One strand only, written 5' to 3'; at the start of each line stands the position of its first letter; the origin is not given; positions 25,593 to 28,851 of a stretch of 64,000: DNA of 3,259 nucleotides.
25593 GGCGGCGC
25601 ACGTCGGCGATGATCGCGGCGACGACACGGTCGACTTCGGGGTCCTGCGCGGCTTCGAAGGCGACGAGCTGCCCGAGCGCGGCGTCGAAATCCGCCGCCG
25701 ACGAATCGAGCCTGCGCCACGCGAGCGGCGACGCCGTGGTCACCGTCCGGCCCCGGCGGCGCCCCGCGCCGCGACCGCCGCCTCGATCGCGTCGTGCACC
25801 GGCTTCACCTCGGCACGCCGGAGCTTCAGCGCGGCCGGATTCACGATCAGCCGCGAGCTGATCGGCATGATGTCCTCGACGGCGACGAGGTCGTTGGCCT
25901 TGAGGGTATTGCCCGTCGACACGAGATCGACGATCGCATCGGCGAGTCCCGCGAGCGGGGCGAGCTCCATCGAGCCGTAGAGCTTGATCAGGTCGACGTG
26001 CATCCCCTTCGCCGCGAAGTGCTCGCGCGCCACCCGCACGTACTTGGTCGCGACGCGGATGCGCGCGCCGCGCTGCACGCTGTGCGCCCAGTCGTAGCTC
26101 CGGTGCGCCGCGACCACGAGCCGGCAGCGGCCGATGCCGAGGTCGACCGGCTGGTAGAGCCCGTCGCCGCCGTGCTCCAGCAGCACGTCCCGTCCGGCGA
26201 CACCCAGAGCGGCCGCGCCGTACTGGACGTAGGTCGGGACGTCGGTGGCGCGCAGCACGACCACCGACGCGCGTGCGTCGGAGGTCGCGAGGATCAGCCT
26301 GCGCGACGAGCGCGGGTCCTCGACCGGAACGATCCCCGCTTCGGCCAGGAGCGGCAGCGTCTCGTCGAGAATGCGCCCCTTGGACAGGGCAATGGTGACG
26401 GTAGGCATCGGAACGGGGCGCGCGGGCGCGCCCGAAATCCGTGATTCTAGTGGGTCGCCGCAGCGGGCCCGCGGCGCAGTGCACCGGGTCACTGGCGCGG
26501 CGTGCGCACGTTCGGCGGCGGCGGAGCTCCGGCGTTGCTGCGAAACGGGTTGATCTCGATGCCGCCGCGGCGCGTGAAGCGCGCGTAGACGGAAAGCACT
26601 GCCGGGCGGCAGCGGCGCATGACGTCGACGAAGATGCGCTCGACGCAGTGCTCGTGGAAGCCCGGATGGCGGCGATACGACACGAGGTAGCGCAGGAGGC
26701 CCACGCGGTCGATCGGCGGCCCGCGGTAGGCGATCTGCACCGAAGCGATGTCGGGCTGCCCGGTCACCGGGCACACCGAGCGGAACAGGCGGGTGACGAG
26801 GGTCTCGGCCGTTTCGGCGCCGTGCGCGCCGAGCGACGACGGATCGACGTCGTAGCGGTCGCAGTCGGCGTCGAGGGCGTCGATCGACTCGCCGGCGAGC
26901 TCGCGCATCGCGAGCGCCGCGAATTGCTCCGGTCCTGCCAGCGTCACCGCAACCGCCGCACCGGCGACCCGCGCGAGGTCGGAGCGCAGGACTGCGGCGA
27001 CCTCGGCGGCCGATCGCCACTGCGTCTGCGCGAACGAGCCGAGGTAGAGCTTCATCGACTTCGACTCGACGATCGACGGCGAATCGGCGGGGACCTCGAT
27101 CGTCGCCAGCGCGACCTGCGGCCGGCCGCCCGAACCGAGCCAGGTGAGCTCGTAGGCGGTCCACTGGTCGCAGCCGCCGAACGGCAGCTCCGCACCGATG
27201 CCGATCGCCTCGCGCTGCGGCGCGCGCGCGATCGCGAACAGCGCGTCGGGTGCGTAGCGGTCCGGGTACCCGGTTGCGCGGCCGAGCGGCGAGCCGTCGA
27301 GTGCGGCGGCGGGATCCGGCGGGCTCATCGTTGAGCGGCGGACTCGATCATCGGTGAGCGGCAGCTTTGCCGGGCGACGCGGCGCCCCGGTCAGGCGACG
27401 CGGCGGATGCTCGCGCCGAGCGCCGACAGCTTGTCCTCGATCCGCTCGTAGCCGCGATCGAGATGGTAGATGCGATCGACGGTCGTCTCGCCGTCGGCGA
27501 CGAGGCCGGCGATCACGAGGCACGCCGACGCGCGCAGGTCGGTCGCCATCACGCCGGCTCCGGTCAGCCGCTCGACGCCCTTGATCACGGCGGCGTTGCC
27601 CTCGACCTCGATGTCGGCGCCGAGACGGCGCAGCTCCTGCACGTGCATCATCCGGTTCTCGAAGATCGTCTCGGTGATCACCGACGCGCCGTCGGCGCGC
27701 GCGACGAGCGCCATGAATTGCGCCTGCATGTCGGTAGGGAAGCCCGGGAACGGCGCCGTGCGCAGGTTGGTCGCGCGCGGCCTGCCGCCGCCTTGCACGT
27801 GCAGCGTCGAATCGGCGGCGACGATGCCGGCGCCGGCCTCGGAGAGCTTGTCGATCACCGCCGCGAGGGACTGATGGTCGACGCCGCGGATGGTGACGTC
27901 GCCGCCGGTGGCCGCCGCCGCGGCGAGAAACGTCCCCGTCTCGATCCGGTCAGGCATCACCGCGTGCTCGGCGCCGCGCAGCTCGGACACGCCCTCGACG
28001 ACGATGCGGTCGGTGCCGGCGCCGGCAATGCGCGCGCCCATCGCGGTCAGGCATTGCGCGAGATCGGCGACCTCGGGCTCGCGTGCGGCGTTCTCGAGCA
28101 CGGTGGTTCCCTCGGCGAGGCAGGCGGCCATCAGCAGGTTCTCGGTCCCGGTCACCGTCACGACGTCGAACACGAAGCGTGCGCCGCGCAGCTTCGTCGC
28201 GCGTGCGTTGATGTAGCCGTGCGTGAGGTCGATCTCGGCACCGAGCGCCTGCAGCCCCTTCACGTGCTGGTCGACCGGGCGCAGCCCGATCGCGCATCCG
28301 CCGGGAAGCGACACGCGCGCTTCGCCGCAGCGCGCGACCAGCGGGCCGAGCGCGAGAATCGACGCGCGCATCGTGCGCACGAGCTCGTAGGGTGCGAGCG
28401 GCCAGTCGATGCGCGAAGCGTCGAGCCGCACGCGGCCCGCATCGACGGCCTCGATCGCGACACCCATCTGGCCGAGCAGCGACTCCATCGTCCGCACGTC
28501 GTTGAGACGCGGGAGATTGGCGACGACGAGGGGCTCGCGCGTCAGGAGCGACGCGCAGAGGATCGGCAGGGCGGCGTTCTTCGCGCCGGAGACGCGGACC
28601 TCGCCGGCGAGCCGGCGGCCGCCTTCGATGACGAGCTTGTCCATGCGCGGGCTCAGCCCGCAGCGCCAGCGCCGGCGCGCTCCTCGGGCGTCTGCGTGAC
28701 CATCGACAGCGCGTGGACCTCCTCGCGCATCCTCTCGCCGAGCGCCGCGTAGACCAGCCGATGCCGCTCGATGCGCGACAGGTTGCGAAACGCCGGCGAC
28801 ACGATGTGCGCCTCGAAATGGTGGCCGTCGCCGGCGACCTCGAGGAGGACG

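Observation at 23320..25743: Natural in-frame HisD-HisC fusion (807 aa)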

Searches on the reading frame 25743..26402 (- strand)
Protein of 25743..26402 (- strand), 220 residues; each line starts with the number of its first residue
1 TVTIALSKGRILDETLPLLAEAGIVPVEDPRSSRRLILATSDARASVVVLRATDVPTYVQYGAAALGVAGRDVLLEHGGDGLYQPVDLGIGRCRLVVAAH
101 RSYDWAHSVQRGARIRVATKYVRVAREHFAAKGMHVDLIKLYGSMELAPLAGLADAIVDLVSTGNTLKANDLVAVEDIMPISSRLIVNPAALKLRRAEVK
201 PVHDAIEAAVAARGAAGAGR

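Call 32: search_protein_families(library=pfam, proteins=[window:25743-26402:-], max_evalue=0.00001)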
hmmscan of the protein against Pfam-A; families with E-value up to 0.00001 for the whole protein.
window:25743-26402:- (220 aa): 1 family
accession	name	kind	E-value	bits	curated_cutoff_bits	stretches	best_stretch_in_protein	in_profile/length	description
PF01634.23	HisG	-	4.9e-53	179.7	25.5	1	51-207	1-157/158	ATP phosphoribosyltransferase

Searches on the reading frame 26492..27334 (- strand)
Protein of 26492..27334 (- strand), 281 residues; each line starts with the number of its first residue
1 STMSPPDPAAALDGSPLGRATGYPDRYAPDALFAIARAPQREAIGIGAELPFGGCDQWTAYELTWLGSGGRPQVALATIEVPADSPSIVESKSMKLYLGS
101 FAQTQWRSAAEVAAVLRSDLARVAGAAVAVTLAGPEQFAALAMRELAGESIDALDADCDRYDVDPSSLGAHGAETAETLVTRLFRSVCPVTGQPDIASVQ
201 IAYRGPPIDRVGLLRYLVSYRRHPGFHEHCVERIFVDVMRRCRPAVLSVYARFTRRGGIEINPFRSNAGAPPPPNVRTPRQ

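Call 69: search_protein_families(library=pfam, proteins=[window:26492-27334:-], max_evalue=0.001)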
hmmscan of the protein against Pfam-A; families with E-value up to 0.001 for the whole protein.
window:26492-27334:- (281 aa): 2 families
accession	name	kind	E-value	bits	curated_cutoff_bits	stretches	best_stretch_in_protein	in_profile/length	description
PF14819.11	QueF_N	-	5.3e-38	130.2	25.6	1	23-132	1-111/111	Nitrile reductase, 7-cyano-7-deazaguanine-reductase N-term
PF14489.11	QueF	-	4.2e-24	85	27.3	1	194-267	1-76/81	QueF-like protein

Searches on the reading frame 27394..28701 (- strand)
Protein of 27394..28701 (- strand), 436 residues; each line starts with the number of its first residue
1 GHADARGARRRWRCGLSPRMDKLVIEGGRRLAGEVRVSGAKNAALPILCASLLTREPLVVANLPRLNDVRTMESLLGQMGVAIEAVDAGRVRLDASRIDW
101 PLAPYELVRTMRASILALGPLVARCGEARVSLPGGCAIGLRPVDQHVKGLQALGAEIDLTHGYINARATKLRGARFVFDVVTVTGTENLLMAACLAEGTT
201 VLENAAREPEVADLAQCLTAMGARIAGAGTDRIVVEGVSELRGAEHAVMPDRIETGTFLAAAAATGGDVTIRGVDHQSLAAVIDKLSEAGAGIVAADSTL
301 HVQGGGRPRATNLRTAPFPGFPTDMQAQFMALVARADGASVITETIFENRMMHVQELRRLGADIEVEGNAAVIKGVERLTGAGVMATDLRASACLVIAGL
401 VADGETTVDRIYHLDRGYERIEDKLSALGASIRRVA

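Call 32: search_protein_families(library=pfam, proteins=[window:27394-28701:-], max_evalue=0.00001)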
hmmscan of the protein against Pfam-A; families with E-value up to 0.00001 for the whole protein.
window:27394-28701:- (436 aa): 1 family
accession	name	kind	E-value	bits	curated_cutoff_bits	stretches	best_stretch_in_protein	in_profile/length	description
PF00275.25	EPSP_synthase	-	2.7e-118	395.8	22.8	1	26-425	2-417/417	EPSP synthase (3-phosphoshikimate 1-carboxyvinyltransferase)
